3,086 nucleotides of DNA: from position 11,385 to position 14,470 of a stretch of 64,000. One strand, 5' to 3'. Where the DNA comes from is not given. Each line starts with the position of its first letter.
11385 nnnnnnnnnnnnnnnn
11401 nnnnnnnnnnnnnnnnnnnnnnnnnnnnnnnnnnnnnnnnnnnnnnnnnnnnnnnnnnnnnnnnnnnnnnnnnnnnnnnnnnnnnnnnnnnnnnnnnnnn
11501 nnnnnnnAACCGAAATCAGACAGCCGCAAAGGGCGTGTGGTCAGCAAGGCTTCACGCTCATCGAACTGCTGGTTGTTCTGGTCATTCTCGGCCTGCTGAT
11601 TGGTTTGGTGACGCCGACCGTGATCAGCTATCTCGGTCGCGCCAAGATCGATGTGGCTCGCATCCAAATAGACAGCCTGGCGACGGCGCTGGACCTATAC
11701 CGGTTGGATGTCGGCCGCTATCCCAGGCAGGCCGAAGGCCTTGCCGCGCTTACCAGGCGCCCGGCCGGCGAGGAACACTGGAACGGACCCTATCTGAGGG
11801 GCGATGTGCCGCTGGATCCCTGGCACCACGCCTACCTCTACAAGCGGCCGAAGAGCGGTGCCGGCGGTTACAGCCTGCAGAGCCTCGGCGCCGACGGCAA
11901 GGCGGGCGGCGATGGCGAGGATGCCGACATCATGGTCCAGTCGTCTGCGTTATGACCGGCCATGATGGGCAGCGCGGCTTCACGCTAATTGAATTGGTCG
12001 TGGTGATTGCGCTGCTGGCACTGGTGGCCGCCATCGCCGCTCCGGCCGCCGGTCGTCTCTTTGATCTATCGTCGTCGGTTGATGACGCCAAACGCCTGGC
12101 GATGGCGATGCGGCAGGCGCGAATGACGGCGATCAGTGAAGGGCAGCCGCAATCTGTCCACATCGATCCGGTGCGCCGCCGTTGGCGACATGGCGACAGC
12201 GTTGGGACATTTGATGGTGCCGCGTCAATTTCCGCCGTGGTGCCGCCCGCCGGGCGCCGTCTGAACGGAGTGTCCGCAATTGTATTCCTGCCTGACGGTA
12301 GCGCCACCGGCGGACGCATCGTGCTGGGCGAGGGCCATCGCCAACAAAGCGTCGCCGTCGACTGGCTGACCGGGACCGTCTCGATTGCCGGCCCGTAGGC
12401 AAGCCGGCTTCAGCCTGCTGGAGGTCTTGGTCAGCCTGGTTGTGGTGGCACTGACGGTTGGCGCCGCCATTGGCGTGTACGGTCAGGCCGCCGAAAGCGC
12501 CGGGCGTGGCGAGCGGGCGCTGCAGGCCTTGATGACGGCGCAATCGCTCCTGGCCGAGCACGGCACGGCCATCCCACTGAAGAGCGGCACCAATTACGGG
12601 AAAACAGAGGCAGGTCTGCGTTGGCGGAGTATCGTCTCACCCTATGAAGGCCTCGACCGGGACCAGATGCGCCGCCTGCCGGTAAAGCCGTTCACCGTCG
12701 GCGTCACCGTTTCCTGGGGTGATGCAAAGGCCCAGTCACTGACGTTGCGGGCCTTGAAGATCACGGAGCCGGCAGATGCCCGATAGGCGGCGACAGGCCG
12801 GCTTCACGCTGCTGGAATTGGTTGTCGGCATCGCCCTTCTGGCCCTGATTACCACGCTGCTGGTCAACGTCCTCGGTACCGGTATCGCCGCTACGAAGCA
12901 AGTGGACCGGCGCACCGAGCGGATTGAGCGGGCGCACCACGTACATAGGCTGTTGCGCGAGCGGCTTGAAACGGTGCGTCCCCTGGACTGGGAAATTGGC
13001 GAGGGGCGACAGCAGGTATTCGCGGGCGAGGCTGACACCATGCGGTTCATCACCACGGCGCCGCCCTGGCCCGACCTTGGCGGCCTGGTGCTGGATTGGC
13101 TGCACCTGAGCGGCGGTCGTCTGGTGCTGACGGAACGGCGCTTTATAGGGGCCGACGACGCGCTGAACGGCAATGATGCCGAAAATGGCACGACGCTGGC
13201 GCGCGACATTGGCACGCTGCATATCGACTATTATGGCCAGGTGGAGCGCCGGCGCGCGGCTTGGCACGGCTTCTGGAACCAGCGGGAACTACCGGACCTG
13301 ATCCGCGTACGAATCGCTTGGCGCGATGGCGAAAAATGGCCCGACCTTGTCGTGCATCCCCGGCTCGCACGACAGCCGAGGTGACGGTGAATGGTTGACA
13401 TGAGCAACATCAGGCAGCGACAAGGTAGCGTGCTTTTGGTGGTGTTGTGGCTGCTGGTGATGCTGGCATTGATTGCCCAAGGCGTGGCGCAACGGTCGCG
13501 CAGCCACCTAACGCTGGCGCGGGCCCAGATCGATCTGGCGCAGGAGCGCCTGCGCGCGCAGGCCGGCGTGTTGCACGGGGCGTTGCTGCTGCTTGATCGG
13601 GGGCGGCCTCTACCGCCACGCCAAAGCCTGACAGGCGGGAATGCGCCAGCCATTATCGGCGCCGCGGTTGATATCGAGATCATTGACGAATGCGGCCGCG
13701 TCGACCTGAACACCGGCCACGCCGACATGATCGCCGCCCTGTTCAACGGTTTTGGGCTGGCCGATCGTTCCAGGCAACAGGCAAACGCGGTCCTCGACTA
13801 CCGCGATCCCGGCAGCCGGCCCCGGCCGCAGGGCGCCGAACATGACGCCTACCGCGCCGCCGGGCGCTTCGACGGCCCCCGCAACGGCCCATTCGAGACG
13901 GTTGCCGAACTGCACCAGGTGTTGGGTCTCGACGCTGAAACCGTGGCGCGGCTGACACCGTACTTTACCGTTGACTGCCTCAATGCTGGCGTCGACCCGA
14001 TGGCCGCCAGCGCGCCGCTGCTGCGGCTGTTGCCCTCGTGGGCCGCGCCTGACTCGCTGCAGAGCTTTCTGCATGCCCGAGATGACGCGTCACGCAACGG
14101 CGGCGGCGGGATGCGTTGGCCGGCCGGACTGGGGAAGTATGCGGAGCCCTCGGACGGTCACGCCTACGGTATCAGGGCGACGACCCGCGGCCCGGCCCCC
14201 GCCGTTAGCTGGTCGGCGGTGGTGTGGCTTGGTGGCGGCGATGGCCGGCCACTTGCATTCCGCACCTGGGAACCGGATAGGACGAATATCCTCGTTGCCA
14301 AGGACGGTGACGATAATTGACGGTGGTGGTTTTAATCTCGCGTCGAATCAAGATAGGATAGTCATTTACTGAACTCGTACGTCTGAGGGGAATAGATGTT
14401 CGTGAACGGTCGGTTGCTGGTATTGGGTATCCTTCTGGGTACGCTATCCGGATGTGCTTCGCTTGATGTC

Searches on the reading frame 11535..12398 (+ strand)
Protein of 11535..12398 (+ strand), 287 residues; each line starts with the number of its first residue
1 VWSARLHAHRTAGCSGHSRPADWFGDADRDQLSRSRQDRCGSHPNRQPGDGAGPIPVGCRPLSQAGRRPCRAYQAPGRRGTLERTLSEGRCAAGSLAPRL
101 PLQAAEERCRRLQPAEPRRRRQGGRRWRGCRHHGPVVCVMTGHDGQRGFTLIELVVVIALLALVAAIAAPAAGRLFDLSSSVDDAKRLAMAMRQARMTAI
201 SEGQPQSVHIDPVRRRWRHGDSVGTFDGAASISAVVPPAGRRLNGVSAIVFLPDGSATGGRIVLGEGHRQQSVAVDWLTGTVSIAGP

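Call 11: search_protein_families(library=pfam, max_evalue=0.00001, proteins=[window:11535-12398:+])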
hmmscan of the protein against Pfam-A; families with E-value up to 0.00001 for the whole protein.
window:11535-12398:+ (287 aa): 2 families
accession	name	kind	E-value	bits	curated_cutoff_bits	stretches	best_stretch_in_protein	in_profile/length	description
PF12019.13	GspH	-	5.8e-10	40.1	21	1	185-277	2-106/108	Type II transport protein GspH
PF07963.17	N_methyl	-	6.1e-09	35.5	21.2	1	146-169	4-27/27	Prokaryotic N-terminal methylation motif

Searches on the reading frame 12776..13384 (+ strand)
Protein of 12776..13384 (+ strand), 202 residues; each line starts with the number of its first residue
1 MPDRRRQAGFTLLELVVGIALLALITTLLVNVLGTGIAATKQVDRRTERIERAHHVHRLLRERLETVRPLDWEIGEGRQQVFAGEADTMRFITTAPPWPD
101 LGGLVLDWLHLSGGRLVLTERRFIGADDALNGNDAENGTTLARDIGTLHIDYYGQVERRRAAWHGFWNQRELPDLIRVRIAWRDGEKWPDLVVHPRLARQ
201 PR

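Call 11: search_protein_families(library=pfam, max_evalue=0.00001, proteins=[window:12776-13384:+])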
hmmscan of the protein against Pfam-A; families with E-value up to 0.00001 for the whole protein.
window:12776-13384:+ (202 aa): 1 family
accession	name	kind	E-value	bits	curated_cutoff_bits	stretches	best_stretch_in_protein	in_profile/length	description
PF07963.17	N_methyl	-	2.9e-07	30.2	21.2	1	4-29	1-26/27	Prokaryotic N-terminal methylation motif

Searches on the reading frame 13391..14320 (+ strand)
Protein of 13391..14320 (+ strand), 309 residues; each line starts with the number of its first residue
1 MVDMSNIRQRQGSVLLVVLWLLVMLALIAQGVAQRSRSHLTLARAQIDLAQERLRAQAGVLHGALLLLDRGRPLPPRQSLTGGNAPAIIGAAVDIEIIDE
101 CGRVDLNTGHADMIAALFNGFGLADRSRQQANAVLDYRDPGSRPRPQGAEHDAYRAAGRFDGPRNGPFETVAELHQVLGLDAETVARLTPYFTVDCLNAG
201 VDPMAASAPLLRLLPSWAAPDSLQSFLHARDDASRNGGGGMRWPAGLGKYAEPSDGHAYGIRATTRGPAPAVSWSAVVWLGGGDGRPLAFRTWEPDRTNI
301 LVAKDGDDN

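Call 11: search_protein_families(library=pfam, max_evalue=0.00001, proteins=[window:13391-14320:+])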
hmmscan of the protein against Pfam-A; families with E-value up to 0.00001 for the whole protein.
window:13391-14320:+ (309 aa): 1 family
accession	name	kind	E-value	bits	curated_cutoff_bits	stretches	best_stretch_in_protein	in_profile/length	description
PF21687.3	T2SSK_1st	-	3e-13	50.9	26.2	1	111-194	20-104/107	Type II secretion system (T2SS), protein K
